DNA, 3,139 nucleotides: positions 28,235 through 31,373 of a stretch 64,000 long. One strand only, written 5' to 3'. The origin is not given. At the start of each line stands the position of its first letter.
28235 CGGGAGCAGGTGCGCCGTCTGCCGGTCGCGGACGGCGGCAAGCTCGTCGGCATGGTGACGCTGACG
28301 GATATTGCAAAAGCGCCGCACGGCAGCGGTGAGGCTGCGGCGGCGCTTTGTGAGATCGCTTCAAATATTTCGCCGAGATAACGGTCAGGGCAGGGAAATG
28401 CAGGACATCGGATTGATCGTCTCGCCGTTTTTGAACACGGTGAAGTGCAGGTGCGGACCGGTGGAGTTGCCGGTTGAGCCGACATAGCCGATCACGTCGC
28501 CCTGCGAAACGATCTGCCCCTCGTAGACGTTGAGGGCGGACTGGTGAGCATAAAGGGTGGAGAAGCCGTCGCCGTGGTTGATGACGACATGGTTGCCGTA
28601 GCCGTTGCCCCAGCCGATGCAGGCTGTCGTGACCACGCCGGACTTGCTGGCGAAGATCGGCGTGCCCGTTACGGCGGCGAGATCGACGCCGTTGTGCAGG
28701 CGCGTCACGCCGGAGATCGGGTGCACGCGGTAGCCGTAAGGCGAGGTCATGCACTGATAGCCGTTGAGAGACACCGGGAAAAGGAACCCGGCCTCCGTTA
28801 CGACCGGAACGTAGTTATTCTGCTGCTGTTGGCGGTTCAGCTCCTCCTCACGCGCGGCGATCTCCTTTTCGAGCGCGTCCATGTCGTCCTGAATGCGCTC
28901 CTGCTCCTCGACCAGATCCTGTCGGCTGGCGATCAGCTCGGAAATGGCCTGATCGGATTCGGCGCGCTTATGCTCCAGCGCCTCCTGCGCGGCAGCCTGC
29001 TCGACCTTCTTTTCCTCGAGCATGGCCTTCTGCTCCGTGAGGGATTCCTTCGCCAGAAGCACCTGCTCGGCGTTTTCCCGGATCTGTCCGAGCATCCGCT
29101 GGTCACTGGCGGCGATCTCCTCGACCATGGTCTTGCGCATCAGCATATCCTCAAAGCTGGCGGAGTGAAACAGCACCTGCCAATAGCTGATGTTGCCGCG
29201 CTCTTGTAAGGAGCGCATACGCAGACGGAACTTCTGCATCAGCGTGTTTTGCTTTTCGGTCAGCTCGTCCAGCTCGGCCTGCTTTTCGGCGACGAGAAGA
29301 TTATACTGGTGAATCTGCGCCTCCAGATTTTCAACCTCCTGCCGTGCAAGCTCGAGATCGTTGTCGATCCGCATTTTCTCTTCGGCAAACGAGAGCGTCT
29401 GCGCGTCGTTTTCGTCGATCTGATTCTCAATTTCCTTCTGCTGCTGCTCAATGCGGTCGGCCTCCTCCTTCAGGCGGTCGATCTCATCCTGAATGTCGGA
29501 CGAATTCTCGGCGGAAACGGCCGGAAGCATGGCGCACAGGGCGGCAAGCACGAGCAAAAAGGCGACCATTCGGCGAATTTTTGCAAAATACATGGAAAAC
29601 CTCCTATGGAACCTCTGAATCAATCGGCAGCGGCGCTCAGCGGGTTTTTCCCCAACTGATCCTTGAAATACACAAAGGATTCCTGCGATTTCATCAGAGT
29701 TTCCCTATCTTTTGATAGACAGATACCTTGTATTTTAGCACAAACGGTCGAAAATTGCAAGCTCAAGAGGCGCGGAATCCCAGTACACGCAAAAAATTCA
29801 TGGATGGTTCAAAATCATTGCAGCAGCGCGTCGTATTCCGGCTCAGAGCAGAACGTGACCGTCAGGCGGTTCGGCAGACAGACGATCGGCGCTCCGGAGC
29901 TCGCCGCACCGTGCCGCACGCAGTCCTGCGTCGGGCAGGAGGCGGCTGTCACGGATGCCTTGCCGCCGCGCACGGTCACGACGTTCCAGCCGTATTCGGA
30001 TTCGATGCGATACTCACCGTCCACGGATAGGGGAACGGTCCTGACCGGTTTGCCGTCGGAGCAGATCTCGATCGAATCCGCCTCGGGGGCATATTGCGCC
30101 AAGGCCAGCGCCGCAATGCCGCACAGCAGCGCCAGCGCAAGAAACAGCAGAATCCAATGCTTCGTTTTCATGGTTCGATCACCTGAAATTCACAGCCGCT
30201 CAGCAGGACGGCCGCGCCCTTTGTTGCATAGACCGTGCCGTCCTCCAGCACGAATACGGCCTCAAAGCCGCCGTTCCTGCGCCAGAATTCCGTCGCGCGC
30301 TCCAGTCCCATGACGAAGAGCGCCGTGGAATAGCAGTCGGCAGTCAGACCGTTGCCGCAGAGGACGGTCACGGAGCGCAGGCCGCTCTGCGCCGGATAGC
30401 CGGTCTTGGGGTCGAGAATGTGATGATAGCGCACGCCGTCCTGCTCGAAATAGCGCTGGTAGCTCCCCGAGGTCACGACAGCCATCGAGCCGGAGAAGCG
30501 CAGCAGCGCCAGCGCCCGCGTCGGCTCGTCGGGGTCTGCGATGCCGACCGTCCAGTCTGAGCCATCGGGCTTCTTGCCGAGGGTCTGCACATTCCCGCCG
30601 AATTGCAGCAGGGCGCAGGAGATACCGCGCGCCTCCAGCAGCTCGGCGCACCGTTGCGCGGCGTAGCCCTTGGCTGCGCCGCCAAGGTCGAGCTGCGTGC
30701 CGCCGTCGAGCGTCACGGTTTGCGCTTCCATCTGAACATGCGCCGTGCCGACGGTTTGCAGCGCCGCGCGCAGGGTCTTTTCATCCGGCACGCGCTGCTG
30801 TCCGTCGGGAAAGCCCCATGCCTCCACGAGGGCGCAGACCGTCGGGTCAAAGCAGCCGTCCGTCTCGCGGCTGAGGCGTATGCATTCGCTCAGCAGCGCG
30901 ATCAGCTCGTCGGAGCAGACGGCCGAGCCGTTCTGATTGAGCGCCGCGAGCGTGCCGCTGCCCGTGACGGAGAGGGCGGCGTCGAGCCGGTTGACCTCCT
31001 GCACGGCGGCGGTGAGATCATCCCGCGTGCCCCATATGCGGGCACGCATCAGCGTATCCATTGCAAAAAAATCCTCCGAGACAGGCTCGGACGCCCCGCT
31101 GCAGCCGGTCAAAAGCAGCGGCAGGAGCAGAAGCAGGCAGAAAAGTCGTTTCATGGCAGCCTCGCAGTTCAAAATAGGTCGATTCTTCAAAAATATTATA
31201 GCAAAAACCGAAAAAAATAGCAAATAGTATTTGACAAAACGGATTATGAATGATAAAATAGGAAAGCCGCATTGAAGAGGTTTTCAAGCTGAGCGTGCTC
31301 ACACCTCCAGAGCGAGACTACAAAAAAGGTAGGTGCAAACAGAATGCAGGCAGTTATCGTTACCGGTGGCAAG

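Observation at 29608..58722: New MITE-like interspersed repeat family: four copies in 64 kb, ~19-bp terminal inverted repeats and TA target-site duplications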

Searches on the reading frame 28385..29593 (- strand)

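Call 25: search_protein_families(library=pfam, proteins=[window:28385-29593:-], max_evalue=0.001)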
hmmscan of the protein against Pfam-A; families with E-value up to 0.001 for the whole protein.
window:28385-29593:- (402 aa): 2 families
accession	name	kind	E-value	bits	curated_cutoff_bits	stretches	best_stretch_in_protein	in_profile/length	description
PF01551.29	Peptidase_M23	-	2.1e-34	118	28.7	1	299-395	2-96/96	Peptidase family M23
PF24568.1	CC_PcsB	-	1.1e-09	38.5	27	1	107-178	3-72/75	Peptidoglycan hydrolase PcsB, coiled-coil domain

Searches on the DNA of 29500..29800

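Call 12: search_rna_families(source=window, start=29500, end=29800, threshold=evalue, max_evalue=10)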
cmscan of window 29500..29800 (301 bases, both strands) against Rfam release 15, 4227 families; matches with E-value up to 10: 0.
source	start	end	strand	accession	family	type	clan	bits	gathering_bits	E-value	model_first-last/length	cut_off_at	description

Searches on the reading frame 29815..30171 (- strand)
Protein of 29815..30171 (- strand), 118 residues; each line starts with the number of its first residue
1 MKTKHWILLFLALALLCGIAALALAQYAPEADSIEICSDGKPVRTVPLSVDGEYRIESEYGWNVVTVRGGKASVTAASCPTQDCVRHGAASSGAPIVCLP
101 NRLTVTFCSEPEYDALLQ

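Call 25: search_protein_families(library=pfam, proteins=[window:29815-30171:-], max_evalue=0.001)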
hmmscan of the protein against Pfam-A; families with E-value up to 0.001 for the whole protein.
window:29815-30171:- (118 aa): 1 family
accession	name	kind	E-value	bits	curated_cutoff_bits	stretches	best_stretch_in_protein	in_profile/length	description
PF07009.16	NusG_II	-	8.4e-22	77.8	29.6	1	10-107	2-103/107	NusG domain II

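Call 27: find_encoding_contigs(protein=window:29815-30171:-, flank=3000, max_places=10)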
Protein window:29815-30171:- (118 aa): 22 contigs read that carry it; 10 places shown.
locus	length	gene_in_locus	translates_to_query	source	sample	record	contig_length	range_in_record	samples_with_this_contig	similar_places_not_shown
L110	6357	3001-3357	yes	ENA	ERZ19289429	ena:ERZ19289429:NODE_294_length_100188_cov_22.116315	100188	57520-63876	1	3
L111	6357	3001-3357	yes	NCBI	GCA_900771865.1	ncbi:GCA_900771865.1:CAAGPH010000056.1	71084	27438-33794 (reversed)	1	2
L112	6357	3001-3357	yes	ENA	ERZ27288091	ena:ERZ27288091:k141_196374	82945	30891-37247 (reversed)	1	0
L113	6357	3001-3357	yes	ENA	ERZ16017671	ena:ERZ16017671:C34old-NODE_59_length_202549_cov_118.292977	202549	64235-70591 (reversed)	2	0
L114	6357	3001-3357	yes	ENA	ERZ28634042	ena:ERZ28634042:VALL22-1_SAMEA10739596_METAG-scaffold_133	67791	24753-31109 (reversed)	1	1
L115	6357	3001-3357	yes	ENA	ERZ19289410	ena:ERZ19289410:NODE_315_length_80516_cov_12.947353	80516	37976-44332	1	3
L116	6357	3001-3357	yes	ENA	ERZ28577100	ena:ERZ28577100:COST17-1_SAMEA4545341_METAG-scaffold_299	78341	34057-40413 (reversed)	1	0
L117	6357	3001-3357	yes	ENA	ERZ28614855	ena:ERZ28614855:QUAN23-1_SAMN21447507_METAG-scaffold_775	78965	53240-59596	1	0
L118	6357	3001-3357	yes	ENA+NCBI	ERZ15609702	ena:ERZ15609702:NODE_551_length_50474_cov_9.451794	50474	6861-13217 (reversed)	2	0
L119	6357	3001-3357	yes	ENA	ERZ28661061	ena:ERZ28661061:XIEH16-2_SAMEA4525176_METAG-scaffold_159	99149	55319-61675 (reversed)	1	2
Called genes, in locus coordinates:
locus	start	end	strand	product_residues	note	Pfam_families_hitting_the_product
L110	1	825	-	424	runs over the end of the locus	PF01018:GTP1_OBG, PF01926:MMR_HSR1, PF02421:FeoB_N, PF09269:DUF1967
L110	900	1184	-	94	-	PF01016:Ribosomal_L27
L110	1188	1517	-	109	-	PF04327:Peptidase_Prp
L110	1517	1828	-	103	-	PF00829:Ribosomal_L21p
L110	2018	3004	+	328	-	PF02424:ApbE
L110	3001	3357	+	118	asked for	PF07009:NusG_II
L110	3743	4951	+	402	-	PF24568:CC_PcsB, PF01551:Peptidase_M23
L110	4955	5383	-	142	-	PF00571:CBS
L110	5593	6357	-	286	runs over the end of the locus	PF00749:tRNA-synt_1c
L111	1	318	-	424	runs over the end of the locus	PF01018:GTP1_OBG, PF01926:MMR_HSR1, PF02421:FeoB_N, PF09269:DUF1967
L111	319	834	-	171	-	PF13302:Acetyltransf_3, PF00583:Acetyltransf_1 (weak)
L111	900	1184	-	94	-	PF01016:Ribosomal_L27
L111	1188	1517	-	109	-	PF04327:Peptidase_Prp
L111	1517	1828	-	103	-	PF00829:Ribosomal_L21p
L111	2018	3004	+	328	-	PF02424:ApbE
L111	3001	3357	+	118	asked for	PF07009:NusG_II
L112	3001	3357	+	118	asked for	PF07009:NusG_II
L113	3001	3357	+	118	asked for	PF07009:NusG_II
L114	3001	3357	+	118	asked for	PF07009:NusG_II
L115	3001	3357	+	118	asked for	PF07009:NusG_II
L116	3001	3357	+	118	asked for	PF07009:NusG_II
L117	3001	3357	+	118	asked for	PF07009:NusG_II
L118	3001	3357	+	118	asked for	PF07009:NusG_II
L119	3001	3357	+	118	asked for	PF07009:NusG_II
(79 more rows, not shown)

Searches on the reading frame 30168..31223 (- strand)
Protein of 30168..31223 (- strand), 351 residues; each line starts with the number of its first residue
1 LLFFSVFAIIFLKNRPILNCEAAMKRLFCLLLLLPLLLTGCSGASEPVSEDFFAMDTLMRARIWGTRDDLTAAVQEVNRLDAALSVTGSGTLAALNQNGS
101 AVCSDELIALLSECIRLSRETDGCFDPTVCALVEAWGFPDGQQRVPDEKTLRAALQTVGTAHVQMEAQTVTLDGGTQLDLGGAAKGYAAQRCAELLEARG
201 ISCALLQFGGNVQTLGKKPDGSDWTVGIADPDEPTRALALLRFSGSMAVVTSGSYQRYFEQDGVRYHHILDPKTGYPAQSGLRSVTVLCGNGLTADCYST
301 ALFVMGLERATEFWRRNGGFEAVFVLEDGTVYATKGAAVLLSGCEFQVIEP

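Call 25: search_protein_families(library=pfam, proteins=[window:30168-31223:-], max_evalue=0.001)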
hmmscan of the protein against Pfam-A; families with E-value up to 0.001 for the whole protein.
window:30168-31223:- (351 aa): 1 family
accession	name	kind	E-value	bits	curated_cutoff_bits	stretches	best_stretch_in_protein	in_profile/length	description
PF02424.20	ApbE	-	3.4e-84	282.9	25.6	1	55-324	1-266/266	ApbE family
